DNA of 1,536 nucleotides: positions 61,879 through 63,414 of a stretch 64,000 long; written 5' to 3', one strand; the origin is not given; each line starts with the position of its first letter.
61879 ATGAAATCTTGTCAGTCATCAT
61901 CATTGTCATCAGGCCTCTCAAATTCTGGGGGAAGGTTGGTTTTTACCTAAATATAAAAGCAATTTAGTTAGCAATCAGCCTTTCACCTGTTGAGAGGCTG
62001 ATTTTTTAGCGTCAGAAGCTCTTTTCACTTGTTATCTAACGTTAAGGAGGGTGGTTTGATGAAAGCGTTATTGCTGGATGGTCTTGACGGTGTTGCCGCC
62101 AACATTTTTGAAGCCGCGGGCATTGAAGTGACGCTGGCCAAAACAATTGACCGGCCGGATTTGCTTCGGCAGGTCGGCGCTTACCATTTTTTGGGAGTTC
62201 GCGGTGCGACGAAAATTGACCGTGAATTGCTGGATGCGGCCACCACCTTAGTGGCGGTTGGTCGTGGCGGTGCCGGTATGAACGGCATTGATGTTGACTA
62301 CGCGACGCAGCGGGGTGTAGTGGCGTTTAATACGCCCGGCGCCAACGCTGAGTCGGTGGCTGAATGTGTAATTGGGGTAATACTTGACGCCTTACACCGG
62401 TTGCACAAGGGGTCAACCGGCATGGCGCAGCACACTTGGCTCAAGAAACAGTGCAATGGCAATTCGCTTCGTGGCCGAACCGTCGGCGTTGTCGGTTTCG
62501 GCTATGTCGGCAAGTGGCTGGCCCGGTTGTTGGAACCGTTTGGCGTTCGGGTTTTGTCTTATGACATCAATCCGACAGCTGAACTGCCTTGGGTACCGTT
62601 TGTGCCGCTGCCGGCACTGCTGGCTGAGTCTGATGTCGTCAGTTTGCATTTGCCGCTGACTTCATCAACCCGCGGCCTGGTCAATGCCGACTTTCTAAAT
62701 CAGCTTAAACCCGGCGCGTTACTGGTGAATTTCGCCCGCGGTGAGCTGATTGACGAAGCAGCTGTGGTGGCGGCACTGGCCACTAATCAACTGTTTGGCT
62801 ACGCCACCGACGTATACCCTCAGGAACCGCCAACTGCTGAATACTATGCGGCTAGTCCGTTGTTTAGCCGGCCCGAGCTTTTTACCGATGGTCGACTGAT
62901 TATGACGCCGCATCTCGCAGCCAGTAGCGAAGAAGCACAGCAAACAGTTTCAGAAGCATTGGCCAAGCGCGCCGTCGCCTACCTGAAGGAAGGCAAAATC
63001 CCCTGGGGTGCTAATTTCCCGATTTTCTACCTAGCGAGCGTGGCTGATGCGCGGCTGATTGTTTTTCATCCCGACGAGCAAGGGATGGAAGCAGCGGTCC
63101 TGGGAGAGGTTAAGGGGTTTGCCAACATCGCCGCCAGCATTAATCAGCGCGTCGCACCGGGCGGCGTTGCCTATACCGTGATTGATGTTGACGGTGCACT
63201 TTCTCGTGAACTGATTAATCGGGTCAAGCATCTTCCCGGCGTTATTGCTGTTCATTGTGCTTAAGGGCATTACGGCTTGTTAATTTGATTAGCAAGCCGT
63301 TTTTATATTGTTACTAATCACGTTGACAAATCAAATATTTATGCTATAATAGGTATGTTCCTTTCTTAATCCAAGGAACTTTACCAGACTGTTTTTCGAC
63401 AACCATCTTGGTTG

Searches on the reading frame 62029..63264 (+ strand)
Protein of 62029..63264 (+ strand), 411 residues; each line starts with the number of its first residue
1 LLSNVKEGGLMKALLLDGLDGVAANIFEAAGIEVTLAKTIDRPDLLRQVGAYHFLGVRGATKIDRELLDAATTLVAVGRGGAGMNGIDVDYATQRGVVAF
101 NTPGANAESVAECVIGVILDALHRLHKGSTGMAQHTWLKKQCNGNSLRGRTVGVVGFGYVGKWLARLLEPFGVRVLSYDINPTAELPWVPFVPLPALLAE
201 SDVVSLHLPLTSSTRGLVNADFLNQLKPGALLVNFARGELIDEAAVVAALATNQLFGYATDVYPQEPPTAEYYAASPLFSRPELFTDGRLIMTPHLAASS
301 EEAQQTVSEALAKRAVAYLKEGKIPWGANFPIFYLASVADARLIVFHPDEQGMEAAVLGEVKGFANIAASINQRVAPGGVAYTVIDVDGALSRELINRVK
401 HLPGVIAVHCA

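Call 22: search_protein_families(library=ncbifam, proteins=[window:62029-63264:+], max_evalue=0.00001)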
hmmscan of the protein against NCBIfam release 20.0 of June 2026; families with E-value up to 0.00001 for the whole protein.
window:62029-63264:+ (411 aa): 21 families
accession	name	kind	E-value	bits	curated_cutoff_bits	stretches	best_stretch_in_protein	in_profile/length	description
NF008759.0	PRK11790.1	equivalog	2.6e-76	257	404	1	10-408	11-406/410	phosphoglycerate dehydrogenase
TIGR01327.1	PGDH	equivalog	5.6e-75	253.1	454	1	14-333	3-315/525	phosphoglycerate dehydrogenase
NF005069.0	PRK06487.1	equivalog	1.2e-45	155.9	448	1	61-321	57-313/320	2-hydroxyacid dehydrogenase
NF009714.1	PRK13243.1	equivalog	1.2e-44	153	455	1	44-325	38-318/332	glyoxylate reductase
NF006263.0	PRK08410.1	equivalog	1.7e-38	132.8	389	1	62-321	52-309/311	D-2-hydroxyacid dehydrogenase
NF001309.0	PRK00257.1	equivalog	7.8e-37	127.1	434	1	48-272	34-243/379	4-phosphoerythronate dehydrogenase PdxB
NF005387.0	PRK06932.1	equivalog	3.5e-36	124.8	492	1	63-320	55-311/314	2-hydroxyacid dehydrogenase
NF005750.0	PRK07574.1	equivalog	6.9e-35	120.8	329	1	65-309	106-347/386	NAD-dependent formate dehydrogenase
NF000492.1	vanH_gen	exception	2.1e-33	115.7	540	1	81-303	74-295/312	D-lactate dehydrogenase VanH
NF041369.1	Dhydh_Halo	equivalog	1.6e-29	103.1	400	1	82-319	64-294/305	D-2-hydroxyacid dehydrogenase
NF006374.0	PRK08605.1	subfamily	6.2e-28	97.8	356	1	30-311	24-315/332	D-lactate dehydrogenase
NF000004.1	vanH-D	exception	3.2e-27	95.5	550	1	81-268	80-263/323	D-lactate dehydrogenase VanH-D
NF009127.0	PRK12480.1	equivalog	3.6e-27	95.2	579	1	31-321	25-322/330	D-lactate dehydrogenase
NF011938.0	PRK15409.1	equivalog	1.1e-26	93.7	492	1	60-283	53-279/324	glyoxylate/hydroxypyruvate reductase GhrB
NF000112.1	vanH-Amyco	exception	1.8e-26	93.2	625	1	78-266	100-284/348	VanH-AOV family D-lactate dehydrogenase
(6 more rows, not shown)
